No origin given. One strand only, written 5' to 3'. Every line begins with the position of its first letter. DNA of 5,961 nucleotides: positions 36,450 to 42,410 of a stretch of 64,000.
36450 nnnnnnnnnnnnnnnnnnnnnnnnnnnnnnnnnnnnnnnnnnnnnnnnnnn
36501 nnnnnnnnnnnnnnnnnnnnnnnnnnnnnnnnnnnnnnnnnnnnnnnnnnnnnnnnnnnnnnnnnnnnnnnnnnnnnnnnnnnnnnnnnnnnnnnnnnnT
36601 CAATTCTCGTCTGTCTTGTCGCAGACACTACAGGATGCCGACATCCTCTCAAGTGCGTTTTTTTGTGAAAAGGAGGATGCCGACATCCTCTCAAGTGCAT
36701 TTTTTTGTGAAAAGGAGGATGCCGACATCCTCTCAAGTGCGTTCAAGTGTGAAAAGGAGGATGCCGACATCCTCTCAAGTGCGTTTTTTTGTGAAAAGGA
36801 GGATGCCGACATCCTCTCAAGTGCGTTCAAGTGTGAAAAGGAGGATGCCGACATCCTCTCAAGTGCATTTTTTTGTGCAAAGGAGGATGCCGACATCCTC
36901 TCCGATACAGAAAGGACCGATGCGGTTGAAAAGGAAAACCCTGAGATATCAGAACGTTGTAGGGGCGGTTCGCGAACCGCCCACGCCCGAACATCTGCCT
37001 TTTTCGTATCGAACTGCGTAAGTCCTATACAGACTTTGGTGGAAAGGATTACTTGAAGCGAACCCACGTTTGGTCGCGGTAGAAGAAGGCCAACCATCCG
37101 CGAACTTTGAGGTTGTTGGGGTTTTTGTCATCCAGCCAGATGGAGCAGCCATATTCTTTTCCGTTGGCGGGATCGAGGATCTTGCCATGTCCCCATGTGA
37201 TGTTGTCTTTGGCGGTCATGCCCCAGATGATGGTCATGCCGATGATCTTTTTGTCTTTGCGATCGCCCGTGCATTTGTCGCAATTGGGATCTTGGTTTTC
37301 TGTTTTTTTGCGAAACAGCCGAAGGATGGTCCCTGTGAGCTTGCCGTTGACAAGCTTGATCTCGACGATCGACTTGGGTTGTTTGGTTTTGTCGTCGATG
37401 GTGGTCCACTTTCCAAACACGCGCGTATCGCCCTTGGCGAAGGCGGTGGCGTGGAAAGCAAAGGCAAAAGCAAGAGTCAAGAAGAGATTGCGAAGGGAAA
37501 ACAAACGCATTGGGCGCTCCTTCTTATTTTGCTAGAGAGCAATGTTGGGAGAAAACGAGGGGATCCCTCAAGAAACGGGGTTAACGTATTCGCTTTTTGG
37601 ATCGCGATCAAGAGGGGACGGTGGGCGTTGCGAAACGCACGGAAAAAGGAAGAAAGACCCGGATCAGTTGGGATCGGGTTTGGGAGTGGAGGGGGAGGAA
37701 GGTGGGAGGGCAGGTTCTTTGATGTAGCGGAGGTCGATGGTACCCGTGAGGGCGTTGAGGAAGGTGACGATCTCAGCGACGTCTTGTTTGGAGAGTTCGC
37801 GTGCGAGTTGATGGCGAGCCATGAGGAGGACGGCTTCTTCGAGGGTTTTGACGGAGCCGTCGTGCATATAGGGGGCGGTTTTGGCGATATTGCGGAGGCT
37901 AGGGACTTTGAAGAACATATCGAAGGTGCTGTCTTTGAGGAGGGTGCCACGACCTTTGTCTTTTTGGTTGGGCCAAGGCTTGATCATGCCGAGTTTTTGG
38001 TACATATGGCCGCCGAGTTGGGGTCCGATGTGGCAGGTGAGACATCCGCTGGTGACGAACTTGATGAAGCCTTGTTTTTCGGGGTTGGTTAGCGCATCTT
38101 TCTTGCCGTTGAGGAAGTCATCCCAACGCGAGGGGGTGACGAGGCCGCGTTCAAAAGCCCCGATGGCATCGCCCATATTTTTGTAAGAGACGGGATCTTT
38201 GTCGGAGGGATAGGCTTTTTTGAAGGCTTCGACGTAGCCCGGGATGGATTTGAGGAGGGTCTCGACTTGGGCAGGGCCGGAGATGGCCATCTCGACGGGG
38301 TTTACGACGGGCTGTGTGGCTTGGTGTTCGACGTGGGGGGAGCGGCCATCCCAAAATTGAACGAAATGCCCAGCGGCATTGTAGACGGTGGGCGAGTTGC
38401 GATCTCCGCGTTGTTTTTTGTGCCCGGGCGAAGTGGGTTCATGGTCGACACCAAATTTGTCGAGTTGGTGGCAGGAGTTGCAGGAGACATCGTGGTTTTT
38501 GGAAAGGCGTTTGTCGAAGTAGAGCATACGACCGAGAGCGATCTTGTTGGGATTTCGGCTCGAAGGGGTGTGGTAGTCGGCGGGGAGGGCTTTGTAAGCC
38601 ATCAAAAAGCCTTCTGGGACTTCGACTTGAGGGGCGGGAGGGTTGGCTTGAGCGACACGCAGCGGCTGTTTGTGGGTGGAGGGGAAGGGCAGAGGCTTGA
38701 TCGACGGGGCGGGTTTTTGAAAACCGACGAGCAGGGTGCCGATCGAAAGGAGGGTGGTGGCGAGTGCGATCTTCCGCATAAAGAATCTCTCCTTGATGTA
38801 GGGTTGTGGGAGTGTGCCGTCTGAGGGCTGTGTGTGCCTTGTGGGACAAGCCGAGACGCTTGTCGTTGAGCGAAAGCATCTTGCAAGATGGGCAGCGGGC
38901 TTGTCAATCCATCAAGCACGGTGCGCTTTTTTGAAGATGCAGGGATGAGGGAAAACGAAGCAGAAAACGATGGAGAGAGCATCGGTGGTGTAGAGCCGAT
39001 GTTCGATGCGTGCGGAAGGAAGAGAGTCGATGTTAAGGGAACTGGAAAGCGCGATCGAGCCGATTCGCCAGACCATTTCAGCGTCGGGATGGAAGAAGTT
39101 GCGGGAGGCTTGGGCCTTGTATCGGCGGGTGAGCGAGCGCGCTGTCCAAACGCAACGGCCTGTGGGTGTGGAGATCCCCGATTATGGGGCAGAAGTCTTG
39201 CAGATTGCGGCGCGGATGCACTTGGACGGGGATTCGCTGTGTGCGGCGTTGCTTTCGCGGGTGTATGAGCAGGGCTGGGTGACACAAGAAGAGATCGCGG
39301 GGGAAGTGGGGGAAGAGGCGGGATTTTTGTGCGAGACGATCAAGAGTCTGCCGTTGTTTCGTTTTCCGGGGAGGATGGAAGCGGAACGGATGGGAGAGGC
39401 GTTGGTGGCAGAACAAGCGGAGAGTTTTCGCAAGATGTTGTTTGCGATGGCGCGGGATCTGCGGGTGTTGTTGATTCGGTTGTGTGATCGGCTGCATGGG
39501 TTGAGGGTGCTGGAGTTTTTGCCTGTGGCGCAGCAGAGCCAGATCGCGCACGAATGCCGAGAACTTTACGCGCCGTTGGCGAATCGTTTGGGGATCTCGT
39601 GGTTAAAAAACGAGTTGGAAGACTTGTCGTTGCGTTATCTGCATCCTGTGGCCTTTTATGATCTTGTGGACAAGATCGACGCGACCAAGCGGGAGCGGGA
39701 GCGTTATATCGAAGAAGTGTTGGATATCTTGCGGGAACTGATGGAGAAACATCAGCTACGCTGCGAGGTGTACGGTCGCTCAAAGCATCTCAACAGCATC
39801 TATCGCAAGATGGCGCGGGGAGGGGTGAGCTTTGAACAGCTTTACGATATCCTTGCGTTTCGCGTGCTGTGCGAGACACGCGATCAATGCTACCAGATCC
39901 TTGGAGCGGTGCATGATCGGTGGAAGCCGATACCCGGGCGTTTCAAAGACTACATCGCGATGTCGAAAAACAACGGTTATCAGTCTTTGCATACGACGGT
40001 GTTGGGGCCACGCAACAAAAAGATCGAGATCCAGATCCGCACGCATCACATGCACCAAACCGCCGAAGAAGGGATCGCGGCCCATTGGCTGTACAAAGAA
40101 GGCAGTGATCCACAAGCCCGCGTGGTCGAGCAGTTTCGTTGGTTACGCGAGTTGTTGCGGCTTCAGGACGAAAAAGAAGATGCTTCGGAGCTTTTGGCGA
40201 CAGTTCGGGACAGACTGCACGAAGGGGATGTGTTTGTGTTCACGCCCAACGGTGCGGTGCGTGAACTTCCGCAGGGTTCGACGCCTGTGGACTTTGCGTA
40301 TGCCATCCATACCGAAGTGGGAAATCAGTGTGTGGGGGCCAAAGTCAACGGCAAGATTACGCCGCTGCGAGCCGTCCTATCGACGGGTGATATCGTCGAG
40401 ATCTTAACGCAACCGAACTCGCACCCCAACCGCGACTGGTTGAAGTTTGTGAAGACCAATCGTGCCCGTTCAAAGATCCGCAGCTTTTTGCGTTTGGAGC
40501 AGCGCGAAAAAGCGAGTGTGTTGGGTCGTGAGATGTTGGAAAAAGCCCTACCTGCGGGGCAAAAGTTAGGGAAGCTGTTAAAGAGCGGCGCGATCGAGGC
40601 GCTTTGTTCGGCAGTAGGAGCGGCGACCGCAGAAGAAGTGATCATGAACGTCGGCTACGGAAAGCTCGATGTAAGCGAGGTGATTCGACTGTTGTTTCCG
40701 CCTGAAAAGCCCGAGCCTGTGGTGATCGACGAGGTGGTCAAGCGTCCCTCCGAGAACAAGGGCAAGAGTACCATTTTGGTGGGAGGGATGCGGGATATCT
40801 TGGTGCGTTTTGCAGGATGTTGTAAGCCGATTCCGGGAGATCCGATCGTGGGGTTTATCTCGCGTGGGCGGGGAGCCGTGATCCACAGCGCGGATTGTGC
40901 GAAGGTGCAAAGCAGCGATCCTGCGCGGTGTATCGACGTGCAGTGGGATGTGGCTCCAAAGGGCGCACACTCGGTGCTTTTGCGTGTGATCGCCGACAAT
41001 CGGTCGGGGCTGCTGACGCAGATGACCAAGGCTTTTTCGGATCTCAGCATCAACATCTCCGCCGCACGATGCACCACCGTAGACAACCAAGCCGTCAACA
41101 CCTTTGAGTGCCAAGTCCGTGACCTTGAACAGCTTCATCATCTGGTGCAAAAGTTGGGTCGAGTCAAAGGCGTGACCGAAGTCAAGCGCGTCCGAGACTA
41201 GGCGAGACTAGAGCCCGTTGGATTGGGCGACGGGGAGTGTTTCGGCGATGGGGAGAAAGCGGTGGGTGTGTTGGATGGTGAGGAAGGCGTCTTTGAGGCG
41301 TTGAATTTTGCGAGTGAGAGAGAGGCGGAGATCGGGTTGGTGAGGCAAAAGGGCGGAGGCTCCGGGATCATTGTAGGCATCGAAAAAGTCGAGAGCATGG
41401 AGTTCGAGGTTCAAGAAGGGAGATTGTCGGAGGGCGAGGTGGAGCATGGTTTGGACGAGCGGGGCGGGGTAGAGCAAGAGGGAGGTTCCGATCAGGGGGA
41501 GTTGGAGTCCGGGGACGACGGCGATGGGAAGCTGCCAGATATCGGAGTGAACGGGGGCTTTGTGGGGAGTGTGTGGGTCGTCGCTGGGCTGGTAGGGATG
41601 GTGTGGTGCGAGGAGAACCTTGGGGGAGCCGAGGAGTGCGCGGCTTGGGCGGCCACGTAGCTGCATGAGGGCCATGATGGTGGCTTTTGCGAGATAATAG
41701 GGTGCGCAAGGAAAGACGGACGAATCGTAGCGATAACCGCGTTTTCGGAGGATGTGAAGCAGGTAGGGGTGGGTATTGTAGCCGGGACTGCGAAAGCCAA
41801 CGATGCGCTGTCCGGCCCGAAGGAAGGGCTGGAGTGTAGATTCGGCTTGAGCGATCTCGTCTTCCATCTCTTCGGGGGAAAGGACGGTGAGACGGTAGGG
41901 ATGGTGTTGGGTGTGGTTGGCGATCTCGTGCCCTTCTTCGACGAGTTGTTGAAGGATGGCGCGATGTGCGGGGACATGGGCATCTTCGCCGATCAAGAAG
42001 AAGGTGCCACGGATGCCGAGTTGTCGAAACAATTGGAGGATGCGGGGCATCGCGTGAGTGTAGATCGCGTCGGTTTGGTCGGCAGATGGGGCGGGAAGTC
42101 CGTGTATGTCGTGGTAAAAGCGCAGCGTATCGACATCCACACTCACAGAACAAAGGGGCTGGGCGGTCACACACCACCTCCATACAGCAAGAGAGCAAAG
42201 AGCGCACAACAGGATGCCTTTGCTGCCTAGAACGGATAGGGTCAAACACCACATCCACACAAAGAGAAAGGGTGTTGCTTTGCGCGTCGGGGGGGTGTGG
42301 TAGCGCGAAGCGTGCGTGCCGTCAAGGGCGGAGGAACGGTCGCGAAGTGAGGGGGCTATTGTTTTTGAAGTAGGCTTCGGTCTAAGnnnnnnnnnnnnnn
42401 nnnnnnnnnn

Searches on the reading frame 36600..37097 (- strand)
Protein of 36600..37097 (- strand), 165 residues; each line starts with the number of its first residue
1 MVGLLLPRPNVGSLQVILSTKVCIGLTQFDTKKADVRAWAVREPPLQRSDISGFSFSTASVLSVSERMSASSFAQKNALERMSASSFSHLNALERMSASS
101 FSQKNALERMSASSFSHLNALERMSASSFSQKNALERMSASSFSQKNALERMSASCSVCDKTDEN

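Call 9: search_protein_families(library=pfam, proteins=[window:36600-37097:-], max_evalue=0.01)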
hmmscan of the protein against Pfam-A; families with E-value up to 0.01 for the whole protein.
window:36600-37097:- (165 aa): 1 family
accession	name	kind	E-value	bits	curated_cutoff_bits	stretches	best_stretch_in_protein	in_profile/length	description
PF13855.12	LRR_8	-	0.0003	20.9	27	0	105-127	11-33/61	Leucine rich repeat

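Call 53: list_cluster_members(proteins=[window:36603-37097:-, window:36616-37053:+, window:36603-36896:-, window:36635-37018:+, window:36473-37018:+, window:36236-37018:+])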
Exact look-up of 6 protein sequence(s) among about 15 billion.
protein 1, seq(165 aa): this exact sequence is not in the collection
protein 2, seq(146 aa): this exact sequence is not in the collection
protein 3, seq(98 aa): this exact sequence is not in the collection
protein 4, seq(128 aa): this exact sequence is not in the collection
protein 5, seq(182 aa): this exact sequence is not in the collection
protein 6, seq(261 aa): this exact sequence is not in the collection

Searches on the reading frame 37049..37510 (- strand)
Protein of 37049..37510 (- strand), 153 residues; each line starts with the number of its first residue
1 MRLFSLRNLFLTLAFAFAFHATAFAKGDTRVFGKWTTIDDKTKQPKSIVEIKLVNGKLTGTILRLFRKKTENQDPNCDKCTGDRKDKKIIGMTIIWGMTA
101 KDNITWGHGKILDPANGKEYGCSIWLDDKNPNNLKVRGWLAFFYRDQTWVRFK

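Call 9: search_protein_families(library=pfam, proteins=[window:37049-37510:-], max_evalue=0.01)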
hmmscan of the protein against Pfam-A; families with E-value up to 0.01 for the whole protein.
window:37049-37510:- (153 aa): 1 family
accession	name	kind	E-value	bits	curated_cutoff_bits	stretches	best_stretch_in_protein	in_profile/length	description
PF09917.15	DUF2147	-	7.5e-28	97.8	27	1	33-151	1-112/112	Uncharacterized protein conserved in bacteria (DUF2147)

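Call 11: find_encoding_contigs(protein=window:37049-37510:-, flank=6000, max_places=10)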
Protein window:37049-37510:- (153 aa): 15 contigs read that carry it; 10 places shown.
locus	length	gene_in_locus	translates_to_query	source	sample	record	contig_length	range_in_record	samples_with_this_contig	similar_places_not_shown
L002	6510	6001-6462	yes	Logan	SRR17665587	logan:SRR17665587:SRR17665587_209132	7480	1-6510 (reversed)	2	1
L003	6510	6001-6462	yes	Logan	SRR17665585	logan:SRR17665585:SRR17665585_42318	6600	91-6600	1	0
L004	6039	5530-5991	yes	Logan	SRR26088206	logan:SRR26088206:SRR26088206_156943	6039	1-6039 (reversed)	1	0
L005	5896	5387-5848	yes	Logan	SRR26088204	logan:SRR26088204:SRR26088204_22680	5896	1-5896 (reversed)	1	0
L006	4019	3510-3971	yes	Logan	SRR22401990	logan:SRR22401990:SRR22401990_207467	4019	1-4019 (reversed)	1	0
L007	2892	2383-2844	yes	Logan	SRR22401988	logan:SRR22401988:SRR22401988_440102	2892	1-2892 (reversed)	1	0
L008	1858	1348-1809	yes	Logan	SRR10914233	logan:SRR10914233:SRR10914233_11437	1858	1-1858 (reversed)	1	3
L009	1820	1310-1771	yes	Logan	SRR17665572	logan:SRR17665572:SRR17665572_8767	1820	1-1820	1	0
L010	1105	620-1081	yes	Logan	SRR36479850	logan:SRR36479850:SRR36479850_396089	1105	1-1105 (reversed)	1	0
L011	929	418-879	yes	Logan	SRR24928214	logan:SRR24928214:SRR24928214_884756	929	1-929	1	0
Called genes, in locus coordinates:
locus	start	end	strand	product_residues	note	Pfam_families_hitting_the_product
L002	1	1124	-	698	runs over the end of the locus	?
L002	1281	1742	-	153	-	-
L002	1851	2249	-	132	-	-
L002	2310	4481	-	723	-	PF13328:HD_4, PF04607:RelA_SpoT, PF02824:TGS, PF19296:RelA_AH, PF28438:RelA_RIS, PF13291:ACT_4, PF22629:ACT_AHAS_ss (faint)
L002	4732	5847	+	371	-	PF03150:CCP_MauG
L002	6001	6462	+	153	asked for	PF09917:DUF2147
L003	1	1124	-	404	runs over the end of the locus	?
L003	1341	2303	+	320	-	PF01522:Polysacc_deac_1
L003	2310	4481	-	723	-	PF13328:HD_4, PF04607:RelA_SpoT, PF02824:TGS, PF19296:RelA_AH, PF28438:RelA_RIS, PF13291:ACT_4, PF22629:ACT_AHAS_ss (faint)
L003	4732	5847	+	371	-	PF03150:CCP_MauG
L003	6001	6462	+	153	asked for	PF09917:DUF2147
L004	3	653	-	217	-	?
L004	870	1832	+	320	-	PF01522:Polysacc_deac_1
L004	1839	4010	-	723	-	PF13328:HD_4, PF04607:RelA_SpoT, PF02824:TGS, PF19296:RelA_AH, PF28438:RelA_RIS, PF13291:ACT_4, PF22629:ACT_AHAS_ss (faint)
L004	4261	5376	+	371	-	PF03150:CCP_MauG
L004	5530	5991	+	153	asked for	PF09917:DUF2147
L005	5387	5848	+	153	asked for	PF09917:DUF2147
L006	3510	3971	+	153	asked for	PF09917:DUF2147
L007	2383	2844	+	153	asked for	PF09917:DUF2147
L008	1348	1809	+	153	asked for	PF09917:DUF2147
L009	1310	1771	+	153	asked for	PF09917:DUF2147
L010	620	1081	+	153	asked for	PF09917:DUF2147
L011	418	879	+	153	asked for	PF09917:DUF2147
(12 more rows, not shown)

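Call 43: list_cluster_members(proteins=[P0001, window:37049-37510:-])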
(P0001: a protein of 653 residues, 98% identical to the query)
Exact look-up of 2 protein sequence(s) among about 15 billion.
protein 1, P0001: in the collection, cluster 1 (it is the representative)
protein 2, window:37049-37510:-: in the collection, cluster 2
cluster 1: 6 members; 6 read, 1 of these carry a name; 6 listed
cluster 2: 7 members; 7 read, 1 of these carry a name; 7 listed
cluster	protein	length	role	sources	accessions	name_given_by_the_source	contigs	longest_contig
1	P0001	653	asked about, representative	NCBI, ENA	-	-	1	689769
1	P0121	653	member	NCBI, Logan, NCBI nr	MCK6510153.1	acetoacetate--CoA ligase [Myxococcota bacterium]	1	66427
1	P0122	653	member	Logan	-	-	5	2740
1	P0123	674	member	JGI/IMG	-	-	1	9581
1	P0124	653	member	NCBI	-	-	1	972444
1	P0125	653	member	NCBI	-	-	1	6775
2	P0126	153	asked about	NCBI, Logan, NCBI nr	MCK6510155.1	DUF2147 domain-containing protein [Myxococcota bacterium]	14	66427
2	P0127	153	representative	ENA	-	-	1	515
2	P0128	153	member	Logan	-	-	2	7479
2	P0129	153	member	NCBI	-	-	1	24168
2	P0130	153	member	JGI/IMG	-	-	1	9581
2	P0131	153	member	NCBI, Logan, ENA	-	-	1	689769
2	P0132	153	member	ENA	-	-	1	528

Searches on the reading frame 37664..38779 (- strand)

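Call 9: search_protein_families(library=pfam, proteins=[window:37664-38779:-], max_evalue=0.01)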
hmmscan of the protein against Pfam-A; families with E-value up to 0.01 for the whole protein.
window:37664-38779:- (371 aa): 3 families
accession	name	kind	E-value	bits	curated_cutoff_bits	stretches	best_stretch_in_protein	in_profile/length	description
PF03150.19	CCP_MauG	-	3e-54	184.1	25.6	1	78-227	2-148/149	Di-haem cytochrome c peroxidase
PF00034.26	Cytochrom_C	-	0.00011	23.9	21.3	0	241-344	8-89/90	Cytochrome c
PF21419.2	RoxA-like_Cyt-c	-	0.00023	21.1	26.7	1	293-316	5-28/39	RoxA-like, cytochrome c-like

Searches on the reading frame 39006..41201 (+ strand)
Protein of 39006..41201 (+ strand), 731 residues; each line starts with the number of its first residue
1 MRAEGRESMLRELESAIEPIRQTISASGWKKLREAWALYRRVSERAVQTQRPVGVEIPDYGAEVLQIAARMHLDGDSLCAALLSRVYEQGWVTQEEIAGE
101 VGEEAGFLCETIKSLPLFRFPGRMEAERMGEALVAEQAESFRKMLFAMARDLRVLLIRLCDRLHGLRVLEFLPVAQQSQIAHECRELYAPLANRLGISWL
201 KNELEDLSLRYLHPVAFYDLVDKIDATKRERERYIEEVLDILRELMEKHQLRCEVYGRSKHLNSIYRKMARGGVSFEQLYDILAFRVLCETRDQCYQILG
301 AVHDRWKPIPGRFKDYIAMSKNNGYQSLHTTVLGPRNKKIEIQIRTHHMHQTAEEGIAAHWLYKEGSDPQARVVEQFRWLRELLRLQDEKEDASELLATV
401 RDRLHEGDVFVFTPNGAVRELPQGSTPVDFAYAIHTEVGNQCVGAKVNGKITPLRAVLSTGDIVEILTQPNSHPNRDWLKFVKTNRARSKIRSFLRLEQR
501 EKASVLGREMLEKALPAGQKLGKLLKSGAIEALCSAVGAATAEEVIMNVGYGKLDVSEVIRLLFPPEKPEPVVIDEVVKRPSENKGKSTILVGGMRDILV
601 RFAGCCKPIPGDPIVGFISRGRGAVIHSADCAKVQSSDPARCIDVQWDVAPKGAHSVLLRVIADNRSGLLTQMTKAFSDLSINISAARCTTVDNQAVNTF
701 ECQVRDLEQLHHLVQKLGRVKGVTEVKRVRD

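Call 9: search_protein_families(library=pfam, proteins=[window:39006-41201:+], max_evalue=0.01)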
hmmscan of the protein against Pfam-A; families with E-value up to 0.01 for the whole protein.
window:39006-41201:+ (731 aa): 8 families
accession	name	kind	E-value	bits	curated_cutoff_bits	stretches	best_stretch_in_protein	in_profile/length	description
PF04607.23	RelA_SpoT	-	1.4e-43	148.1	27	1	257-367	1-112/113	Region found in RelA / SpoT proteins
PF13328.12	HD_4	-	4.8e-32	111.3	27.2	1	35-197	1-155/156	HD domain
PF02824.27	TGS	-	1.3e-23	83.2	22.2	1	409-468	1-60/60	TGS domain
PF19296.4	RelA_AH_RIS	-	1.5e-14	54.9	23.8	1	481-570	3-89/185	RelA/SpoT, AH and RIS domains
PF13291.12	ACT_4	-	9.2e-14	52.3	27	1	653-728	3-80/80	ACT domain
PF22629.2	ACT_AHAS_ss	-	1.8e-05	25.3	27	1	659-724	1-66/67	AHAS small subunit-like ACT domain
PF01842.31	ACT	-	8.6e-05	22.7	27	1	658-710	2-54/66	ACT domain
PF22754.3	bHLH-TF_ACT-like_plant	-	0.00039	21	27.6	1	656-704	10-57/75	Plant bHLH transcription factor, ACT-like domain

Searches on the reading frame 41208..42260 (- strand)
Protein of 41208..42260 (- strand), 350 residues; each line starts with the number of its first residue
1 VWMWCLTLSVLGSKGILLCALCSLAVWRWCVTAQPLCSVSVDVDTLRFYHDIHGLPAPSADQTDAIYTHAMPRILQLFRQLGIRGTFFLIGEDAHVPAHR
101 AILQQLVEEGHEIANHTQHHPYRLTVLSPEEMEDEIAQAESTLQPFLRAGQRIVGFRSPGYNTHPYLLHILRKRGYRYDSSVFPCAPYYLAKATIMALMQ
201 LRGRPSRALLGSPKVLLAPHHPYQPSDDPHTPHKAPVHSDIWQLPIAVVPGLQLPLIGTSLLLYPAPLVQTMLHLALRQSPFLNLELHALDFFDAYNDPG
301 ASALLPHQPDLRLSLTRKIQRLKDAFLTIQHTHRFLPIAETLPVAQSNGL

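Call 19: search_protein_families(library=pfam, proteins=[window:41208-42260:-], max_evalue=0.001)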
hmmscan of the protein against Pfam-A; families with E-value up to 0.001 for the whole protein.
window:41208-42260:- (350 aa): 1 family
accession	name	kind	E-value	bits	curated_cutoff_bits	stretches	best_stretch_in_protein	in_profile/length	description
PF01522.26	Polysacc_deac_1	-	7.2e-19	68.4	23.1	1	64-178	14-123/124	Polysaccharide deacetylase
